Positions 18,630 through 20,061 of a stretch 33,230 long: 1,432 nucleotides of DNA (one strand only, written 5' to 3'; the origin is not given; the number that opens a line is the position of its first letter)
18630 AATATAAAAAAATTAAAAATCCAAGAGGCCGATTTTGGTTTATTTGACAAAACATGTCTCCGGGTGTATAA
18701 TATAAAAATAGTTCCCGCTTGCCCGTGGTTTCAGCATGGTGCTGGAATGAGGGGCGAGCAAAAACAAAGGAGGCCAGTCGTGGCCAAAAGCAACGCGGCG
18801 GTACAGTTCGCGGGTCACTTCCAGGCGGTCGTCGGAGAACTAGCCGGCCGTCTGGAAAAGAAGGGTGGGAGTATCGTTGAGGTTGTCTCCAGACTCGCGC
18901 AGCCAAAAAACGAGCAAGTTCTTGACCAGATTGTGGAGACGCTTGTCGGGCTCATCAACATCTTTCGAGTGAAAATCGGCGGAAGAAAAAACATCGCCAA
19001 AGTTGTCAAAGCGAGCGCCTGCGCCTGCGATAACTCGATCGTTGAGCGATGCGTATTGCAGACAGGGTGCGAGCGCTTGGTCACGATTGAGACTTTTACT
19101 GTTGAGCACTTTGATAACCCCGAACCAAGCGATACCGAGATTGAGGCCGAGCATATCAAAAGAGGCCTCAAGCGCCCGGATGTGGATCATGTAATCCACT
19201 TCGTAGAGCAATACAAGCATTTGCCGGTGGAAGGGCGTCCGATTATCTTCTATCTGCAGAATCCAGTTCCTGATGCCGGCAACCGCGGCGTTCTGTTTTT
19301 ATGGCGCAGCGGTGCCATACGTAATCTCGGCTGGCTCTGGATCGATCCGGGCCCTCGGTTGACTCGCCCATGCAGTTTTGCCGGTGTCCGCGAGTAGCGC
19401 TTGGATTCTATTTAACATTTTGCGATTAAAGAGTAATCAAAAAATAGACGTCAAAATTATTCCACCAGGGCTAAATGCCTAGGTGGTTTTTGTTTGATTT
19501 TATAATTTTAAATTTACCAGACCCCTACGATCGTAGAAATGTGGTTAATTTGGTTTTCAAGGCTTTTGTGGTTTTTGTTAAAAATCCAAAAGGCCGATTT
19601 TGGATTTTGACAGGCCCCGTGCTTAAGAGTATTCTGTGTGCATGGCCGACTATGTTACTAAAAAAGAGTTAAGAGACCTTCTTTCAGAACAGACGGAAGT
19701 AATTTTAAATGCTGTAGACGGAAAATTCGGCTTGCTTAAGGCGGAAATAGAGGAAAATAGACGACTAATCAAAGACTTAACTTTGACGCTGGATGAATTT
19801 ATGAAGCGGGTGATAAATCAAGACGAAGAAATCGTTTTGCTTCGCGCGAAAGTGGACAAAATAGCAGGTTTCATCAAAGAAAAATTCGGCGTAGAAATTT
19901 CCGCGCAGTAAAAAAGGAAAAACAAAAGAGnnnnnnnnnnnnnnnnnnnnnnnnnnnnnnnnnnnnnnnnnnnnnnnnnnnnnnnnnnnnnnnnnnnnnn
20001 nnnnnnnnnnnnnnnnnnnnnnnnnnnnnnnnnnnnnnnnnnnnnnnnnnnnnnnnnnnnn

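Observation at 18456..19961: Three direct copies of the trpS 3' end delimit two single-gene cassettes (integration or duplication scar with no recombinase in cis)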

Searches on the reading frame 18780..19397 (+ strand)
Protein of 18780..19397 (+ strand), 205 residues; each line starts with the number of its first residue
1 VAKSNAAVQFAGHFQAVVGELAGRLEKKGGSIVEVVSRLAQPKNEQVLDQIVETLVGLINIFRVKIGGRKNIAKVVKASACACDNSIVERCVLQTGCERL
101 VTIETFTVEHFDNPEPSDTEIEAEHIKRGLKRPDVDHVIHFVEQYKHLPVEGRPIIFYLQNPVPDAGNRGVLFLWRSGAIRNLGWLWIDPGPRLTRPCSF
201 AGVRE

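Call 9: search_protein_families(library=pfam, proteins=[window:18780-19394:+], max_evalue=1)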
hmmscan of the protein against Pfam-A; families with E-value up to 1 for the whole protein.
window:18780-19394:+ (205 aa): 1 family
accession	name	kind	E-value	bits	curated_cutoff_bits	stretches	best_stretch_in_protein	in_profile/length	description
PF01042.26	Ribonuc_L-PSP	-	0.19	12.2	27.3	1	69-129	49-110/121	Endoribonuclease L-PSP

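Call 10: search_protein_families(library=phrogs, proteins=[window:18780-19394:+], max_evalue=1)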
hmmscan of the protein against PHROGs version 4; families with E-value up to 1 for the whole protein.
window:18780-19394:+ (205 aa): 1 family
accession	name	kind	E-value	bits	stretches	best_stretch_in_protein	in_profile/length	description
phrog_38857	-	unknown function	0.031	15.2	1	71-113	11-53/64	-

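Call 11: search_protein_families(library=padloc, proteins=[window:18780-19394:+], max_evalue=1)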
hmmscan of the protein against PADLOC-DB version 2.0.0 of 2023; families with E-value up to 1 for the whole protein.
window:18780-19394:+ (205 aa): 0 families

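Call 13: find_encoding_contigs(protein=window:18780-19397:+, flank=6000, max_places=10)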
Protein window:18780-19397:+ (205 aa): 7 contigs read that carry it; 5 places shown.
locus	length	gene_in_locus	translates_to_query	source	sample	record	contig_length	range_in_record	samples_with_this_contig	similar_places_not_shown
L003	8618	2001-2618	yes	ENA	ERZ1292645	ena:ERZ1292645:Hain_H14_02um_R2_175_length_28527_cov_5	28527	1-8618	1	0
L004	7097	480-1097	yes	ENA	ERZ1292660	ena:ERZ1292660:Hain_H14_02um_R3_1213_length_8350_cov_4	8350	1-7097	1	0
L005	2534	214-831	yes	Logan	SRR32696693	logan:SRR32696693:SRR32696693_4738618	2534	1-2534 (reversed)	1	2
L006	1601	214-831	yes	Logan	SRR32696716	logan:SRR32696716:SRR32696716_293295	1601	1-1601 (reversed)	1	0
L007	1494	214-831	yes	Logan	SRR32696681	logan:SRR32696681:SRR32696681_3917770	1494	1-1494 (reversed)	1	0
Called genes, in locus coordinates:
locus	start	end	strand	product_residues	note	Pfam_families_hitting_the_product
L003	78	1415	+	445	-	PF02878:PGM_PMM_I, PF02879:PGM_PMM_II, PF02880:PGM_PMM_III, PF00408:PGM_PMM_IV (weak)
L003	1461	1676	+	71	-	-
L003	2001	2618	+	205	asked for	-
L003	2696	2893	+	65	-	-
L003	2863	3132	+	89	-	-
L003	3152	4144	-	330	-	PF00579:tRNA-synt_1b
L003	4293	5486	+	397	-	PF00009:GTP_EFTU, PF03144:GTP_EFTU_D2, PF03143:GTP_EFTU_D3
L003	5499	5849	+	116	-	PF00338:Ribosomal_S10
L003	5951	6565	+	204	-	PF00297:Ribosomal_L3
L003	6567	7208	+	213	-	PF00573:Ribosomal_L4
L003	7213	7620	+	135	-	PF00276:Ribosomal_L23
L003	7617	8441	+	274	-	PF00181:Ribosomal_L2_N, PF03947:Ribosomal_L2_C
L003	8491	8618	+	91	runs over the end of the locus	PF00203:Ribosomal_S19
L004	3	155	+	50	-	?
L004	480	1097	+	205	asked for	-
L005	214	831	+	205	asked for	-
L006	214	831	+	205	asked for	-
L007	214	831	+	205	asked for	-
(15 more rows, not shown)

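Call 16: find_homologous_proteins(query=window:18780-19394:+, max_evalue=0.001)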
Query window:18780-19394:+ (205 aa): 6 proteins with E <= 0.001 among 196 candidates.
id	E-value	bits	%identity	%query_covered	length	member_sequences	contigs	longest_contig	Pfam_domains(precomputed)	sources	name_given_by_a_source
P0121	2.0e-134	464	100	100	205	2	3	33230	-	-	-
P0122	4.4e-74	267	62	100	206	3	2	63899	-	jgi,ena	-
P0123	3.7e-73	264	60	100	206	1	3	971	-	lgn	-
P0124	9.4e-70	253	60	100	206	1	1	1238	-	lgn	-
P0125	1.2e-65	239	57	100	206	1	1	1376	-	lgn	-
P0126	5.1e-62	227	56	100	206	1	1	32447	-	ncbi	-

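Call 26: find_encoding_contigs(protein=P0122, flank=6000, max_places=3)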
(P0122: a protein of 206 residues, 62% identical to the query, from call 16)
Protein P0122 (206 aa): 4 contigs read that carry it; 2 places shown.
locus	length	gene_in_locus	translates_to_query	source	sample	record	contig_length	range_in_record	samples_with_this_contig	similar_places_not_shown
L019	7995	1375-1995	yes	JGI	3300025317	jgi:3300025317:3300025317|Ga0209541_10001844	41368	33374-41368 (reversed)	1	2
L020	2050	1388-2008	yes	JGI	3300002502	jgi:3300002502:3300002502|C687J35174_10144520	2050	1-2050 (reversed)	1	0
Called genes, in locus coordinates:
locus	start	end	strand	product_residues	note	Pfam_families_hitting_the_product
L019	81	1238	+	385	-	PF01409:tRNA-synt_2d, PF03147:FDX-ACB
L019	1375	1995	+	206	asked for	-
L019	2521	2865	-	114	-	PF22296:bAvd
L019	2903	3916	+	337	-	PF00078:RVT_1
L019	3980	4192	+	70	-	-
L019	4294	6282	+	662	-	PF02518:HATPase_c, PF00204:DNA_gyraseB, PF01751:Toprim, PF00986:DNA_gyraseB_C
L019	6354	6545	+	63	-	PF00584:SecE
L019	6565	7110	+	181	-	PF02357:NusG, PF00467:KOW (weak)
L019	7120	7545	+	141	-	PF03946:Ribosomal_L11_N, PF00298:Ribosomal_L11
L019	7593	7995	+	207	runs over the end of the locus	PF13521:AAA_28 (weak), PF02223:Thymidylate_kin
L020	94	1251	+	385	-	-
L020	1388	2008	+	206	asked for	-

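Call 27: find_encoding_contigs(protein=P0126, flank=6000, max_places=3)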
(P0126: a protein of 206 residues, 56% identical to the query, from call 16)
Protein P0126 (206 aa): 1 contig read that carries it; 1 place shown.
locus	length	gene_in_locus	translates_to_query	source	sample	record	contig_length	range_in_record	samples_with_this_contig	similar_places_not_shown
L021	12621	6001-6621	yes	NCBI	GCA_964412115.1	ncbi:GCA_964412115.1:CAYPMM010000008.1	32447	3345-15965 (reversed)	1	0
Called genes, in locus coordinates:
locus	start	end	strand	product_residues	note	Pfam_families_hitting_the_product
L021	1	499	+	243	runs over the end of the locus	PF02463:SMC_N (faint), PF00005:ABC_tran, PF13304:AAA_21 (weak)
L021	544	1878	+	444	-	PF19295:SufBD_N, PF01458:SUFBD_core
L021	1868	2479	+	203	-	PF01458:SUFBD_core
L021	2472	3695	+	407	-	PF00266:Aminotran_5, PF00155:Aminotran_1_2, PF01041:DegT_DnrJ_EryC1 (weak), PF01053:Cys_Met_Meta_PP (weak)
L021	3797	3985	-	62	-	-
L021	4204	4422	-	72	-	-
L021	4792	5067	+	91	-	PF12840:HTH_20 (weak), PF25212:HVO_A0114 (weak), PF01022:HTH_5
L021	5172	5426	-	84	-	-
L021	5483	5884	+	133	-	PF01592:NifU_N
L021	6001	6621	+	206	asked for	-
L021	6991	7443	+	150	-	-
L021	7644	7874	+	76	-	PF06902:Fer4_19, PF13459:Fer4_15, PF13370:Fer4_13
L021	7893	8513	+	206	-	PF00081:Sod_Fe_N, PF02777:Sod_Fe_C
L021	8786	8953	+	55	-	PF01106:NifU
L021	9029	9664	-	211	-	PF00293:NUDIX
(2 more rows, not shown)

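Call 36: find_related_loci(query=window:18780-19394:+, collection=viral_contigs, flank=5000)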
Query window:18780-19394:+ (205 aa) in viral_contigs; peptide patterns used: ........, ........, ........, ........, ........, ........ (x = any residue, [..] = any of these).
21 stretches matched a pattern, but none encodes a relative of the query by tblastn (E <= 1e-3).

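Call 83: predict_structure(alignment_id=A2)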
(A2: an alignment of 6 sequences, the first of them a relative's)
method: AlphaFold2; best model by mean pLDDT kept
length: 205 residues; sequences in the alignment: 6
mean_pLDDT: 57.7   pTM: 0.47
mean pLDDT of the five models: 57.7, 54.4, 54.1, 48.4, 44.3
residues with pLDDT >= 90: 0; 70-90: 48; 50-70: 97; < 50: 60
segments of 3 or more residues with pLDDT < 50: 1-4, 64-84, 88-98, 148-151, 162-168, 177-181
pLDDT, mean of each block of 10 residues (from residue 1): 48 65 78 72 66 54 44 30 43 40 66 62 80 67 53 63 48 52 57 58 75
secondary structure, 60 per line:
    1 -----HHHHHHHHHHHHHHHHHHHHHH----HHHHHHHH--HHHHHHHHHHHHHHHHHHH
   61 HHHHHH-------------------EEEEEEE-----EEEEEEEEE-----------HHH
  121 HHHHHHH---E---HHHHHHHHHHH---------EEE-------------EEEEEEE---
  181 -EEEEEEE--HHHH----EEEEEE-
elements in order: H6-27 H32-39 H42-66 E86-92 E98-106 H118-127 H135-145 E155-157 E171-177 E182-188 H191-194 E199-204

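Call 86: fold_search(model_id=the predicted structure, library=pdb)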
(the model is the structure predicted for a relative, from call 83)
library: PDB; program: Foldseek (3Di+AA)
matches with E <= 10: 287; with E <= 0.001: 0
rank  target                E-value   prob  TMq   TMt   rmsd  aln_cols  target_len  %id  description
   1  6zj3_L4               2.5e-01  0.07  0.10  0.20  18.5       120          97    8  Cryo-EM structure of the highly atypical cytoplasmic ribosome of Euglena gracilis (released 2020-10-07)
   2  8azw_Z                4.1e-01  0.06  0.11  0.20  18.6       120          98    8  Cryo-EM structure of the plant 60S subunit (released 2023-06-07)
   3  8qhu_p                4.4e-01  0.06  0.11  0.20  18.2       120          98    5  CRYO-EM STRUCTURE OF LEISHMANIA MAJOR 80S RIBOSOME : LM32Cs1C1 snoRNA overexpression (released 2025-02-12)
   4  3me9_B                6.0e-01  0.03  0.13  0.14  18.1       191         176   12  Crystal structure of SGF29 in complex with H3K4me3 peptide (released 2010-04-28)
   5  7qiw_p                6.4e-01  0.05  0.11  0.20  17.9       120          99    5  Specific features and methylation sites of a plant ribosome. 60S ribosomal subunit. (released 2022-07-13)
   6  3t91_A                6.4e-01  0.04  0.13  0.13  17.7       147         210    8  Structure of the Phosphatase Domain of the Cell Fate Determinant SpoIIE from Bacillus subtilis (released 2011-12-07)
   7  3met_B                6.4e-01  0.03  0.13  0.15  17.8       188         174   13  Crystal structure of SGF29 in complex with H3K4me2 (released 2010-04-28)
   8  8eui_o                8.2e-01  0.04  0.10  0.19  18.6       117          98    8  Ytm1 associated nascent 60S ribosome (-fkbp39) State 3 (released 2022-11-30)
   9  8et1_A                8.2e-01  0.03  0.12  0.13  21.2       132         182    8  CryoEM structure of GSDMB pore without transmembrane beta-barrel (released 2023-03-29)
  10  2awo_C                8.8e-01  0.07  0.16  0.09  13.1       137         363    7  Crystal structure of the ADP-Mg-bound E. Coli MALK (Crystallized with ADP-Mg) (released 2005-12-13)
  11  2awn_D                1.1e+00  0.04  0.12  0.09  12.3       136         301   10  Crystal structure of the ADP-Mg-bound E. Coli MALK (Crystallized with ATP-Mg) (released 2005-12-13)
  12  6gun_D                1.2e+00  0.15  0.12  0.09   8.9        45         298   16  Siderophore hydrolase EstB from Aspergillus nidulans (released 2018-08-15)
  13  9h3g_BD               1.3e+00  0.03  0.11  0.21  17.8       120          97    5  Structure of the Arabidopsis thaliana 80S ribosome in complex with P- and E-site tRNAs and mRNA (released 2026-02-04)
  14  2jtd_MODEL_1_A        1.4e+00  0.03  0.12  0.17  14.9       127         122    9  Skelemin Immunoglobulin C2 like domain 4 (released 2007-09-04)
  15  2qol                  1.4e+00  0.07  0.12  0.10  11.7        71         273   13  Human EphA3 kinase and juxtamembrane region, Y596:Y602:S768G triple mutant (released 2007-08-28)
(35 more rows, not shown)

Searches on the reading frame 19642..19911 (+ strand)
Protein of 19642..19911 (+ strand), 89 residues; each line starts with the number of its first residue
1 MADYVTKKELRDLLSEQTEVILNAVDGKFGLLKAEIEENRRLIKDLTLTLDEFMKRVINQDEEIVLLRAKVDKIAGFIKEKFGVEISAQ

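Call 9: search_protein_families(library=pfam, proteins=[window:19642-19908:+], max_evalue=1)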
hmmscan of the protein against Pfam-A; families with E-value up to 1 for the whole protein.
window:19642-19908:+ (89 aa): 4 families
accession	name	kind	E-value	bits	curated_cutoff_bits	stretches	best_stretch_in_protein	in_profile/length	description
PF04859.17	DUF641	-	0.00099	19.9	27.6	1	27-74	70-117/127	Plant protein of unknown function (DUF641)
PF01519.22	DUF16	-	0.047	14.6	40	1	3-74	18-84/104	Protein of unknown function DUF16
PF13592.12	HTH_33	-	0.1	12.7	25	0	72-88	8-24/60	Winged helix-turn helix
PF17098.10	Wtap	-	0.18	12.2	35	1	10-69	94-153/155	WTAP/Mum2p family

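Call 10: search_protein_families(library=phrogs, proteins=[window:19642-19908:+], max_evalue=1)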
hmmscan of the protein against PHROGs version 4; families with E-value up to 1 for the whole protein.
window:19642-19908:+ (89 aa): 5 families
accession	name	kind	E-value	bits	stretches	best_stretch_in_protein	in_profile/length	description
phrog_15987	-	unknown function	0.019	16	1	45-83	3-39/58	-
phrog_38429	-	unknown function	0.029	15.5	0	36-47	5-16/37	-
phrog_4397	-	unknown function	0.042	14.7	0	20-37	46-63/67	-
phrog_20043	-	unknown function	0.076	14.4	1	43-84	57-96/114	-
phrog_9511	-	unknown function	0.17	13.3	1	49-81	28-60/91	-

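Call 11: search_protein_families(library=padloc, proteins=[window:19642-19908:+], max_evalue=1)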
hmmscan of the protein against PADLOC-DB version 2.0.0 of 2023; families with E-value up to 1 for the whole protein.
window:19642-19908:+ (89 aa): 0 families

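Call 14: find_encoding_contigs(protein=window:19642-19911:+, flank=6000, max_places=10)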
Protein window:19642-19911:+ (89 aa): 8 contigs read that carry it; 6 places shown.
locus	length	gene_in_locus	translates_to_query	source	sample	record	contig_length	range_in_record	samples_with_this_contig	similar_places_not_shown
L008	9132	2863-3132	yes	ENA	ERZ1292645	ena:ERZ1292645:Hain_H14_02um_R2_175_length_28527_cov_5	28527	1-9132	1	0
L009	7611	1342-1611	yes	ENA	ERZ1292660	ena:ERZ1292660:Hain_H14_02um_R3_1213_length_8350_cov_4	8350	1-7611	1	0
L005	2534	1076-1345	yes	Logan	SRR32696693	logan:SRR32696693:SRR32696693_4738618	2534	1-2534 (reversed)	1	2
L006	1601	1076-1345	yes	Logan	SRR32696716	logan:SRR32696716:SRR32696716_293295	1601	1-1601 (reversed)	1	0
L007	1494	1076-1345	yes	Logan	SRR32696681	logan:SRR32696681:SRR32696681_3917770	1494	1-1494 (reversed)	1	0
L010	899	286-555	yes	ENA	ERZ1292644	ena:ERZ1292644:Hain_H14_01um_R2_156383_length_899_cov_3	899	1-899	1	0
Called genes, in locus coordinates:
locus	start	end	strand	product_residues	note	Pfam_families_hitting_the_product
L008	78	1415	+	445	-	PF02878:PGM_PMM_I, PF02879:PGM_PMM_II, PF02880:PGM_PMM_III, PF00408:PGM_PMM_IV (weak)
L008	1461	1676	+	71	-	-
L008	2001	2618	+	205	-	-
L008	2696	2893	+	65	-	-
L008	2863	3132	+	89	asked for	-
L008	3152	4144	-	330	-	PF00579:tRNA-synt_1b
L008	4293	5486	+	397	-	PF00009:GTP_EFTU, PF03144:GTP_EFTU_D2, PF03143:GTP_EFTU_D3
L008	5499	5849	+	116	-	PF00338:Ribosomal_S10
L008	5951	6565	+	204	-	PF00297:Ribosomal_L3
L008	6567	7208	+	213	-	PF00573:Ribosomal_L4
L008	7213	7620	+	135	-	PF00276:Ribosomal_L23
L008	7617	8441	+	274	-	PF00181:Ribosomal_L2_N, PF03947:Ribosomal_L2_C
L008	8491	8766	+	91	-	PF00203:Ribosomal_S19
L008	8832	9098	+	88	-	PF00237:Ribosomal_L22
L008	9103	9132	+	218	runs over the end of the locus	PF07650:KH_2, PF00189:Ribosomal_S3_C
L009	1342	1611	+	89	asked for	-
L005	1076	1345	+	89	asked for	-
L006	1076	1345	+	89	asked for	-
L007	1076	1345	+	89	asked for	-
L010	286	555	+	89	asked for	-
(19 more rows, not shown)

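Call 17: find_homologous_proteins(query=window:19642-19908:+, max_evalue=0.001)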
Query window:19642-19908:+ (89 aa): 12 proteins with E <= 0.001 among 15 candidates.
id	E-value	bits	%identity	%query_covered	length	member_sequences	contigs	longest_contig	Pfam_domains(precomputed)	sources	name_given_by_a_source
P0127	1.1e-46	173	100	100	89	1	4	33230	-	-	-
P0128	1.2e-37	145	84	100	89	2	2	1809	-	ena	-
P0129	2.5e-32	128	69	100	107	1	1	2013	-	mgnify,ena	mgnify:CR=1 FL=1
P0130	3.0e-29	118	70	100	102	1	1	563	-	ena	-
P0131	2.9e-27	112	66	100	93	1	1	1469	-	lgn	-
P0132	6.1e-25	104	64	100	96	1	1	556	-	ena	-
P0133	9.3e-25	104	68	96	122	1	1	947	-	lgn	-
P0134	5.6e-24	101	62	100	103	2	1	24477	-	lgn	-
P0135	6.0e-24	101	63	96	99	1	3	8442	-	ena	-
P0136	1.7e-22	97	56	100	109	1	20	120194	PF10779.15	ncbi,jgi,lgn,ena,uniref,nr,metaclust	ncbi:MAG: hypothetical protein A2931_01695 [Candidatus Niyogibacteria bacterium RIFCSPLOWO2_01_FULL_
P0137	4.8e-22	95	76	74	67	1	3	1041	-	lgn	-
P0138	4.6e-12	63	43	100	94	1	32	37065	-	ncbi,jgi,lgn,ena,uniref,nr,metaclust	ncbi:MAG: hypothetical protein A3H64_02975 [Candidatus Ryanbacteria bacterium RIFCSPLOWO2_02_FULL_45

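Call 28: find_encoding_contigs(protein=P0136, flank=6000, max_places=4)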
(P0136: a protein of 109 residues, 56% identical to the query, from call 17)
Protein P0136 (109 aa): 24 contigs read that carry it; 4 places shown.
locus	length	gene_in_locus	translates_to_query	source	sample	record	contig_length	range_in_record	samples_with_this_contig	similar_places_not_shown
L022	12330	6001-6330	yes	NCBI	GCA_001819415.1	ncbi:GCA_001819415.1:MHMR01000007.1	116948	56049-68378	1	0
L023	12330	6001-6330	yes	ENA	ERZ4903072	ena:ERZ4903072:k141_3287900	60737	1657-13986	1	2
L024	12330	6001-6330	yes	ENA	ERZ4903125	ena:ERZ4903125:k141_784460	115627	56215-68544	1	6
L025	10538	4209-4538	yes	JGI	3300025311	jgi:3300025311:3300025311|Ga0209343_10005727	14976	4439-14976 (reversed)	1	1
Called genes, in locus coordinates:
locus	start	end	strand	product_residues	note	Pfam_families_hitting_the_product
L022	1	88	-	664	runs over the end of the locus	PF17757:UvrB_inter (weak), PF02559:CarD_TRCF_RID, PF00270:DEAD, PF04851:ResIII, PF00271:Helicase_C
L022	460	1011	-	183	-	PF01195:Pept_tRNA_hydro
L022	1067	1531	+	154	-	PF10502:Peptidase_S26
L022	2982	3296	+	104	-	PF11969:DcpS_C, PF01230:HIT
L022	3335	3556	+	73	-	PF01165:Ribosomal_S21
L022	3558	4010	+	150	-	PF09424:YqeY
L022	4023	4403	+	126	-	PF02130:YbeY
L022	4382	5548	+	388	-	PF02491:SHS2_FTSA, PF11104:PilM_2, PF14450:FtsA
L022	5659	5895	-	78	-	-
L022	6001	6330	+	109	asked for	PF10779:XhlA (weak)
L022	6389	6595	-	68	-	-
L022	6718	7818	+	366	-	PF00091:Tubulin, PF12327:FtsZ_C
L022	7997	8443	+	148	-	PF01476:LysM, PF03330:DPBB_1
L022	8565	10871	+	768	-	PF03477:ATP-cone, PF17975:RNR_Alpha, PF21995:RNR-II_ins_dom (weak), PF02867:Ribonuc_red_lgC (faint)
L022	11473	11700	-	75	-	PF12728:HTH_17, PF13411:MerR_1, PF00376:MerR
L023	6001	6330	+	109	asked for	PF10779:XhlA (weak)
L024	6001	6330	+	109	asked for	PF10779:XhlA (weak)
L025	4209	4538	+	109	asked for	PF10779:XhlA (weak)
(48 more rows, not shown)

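Call 29: find_encoding_contigs(protein=P0134, flank=6000, max_places=3)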
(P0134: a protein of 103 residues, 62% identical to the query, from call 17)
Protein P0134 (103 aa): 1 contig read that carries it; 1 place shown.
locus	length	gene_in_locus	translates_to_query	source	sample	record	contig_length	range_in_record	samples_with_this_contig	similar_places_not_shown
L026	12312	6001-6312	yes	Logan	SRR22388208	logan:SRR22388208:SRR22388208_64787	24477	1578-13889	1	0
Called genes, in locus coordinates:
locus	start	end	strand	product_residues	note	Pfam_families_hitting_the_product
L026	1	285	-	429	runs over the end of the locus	PF01547:SBP_bac_1, PF13416:SBP_bac_8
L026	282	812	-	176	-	PF01209:Ubie_methyltran, PF01135:PCMT (weak), PF05175:MTS (weak), PF13489:Methyltransf_23, PF13847:Methyltransf_31, PF08241:Methyltransf_11, PF08242:Methyltransf_12, PF13649:Methyltransf_25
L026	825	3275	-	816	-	PF00521:DNA_topoisoIV, PF03989:DNA_gyraseA_C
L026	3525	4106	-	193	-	PF13483:Lactamase_B_3, PF12706:Lactamase_B_2 (weak)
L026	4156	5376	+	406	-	PF21543:CvfB_2nd (faint), PF23459:S1_RRP5 (faint), PF00575:S1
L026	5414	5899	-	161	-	-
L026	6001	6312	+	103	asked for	-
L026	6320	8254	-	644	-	PF17757:UvrB_inter, PF02559:CarD_TRCF_RID, PF00270:DEAD, PF04851:ResIII, PF00271:Helicase_C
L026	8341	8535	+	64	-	-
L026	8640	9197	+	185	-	PF20803:PaaX_M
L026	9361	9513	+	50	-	-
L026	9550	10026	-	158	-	PF01195:Pept_tRNA_hydro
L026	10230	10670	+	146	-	-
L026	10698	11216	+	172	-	PF10502:Peptidase_S26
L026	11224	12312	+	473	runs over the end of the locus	PF13393:tRNA-synt_His, PF00587:tRNA-synt_2b, PF03129:HGTP_anticodon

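Call 37: find_related_loci(query=window:19642-19908:+, collection=viral_contigs, flank=5000)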
Query window:19642-19908:+ (89 aa) in viral_contigs; peptide patterns used: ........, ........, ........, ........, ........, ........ (x = any residue, [..] = any of these).
54 stretches matched a pattern, but none encodes a relative of the query by tblastn (E <= 1e-3).
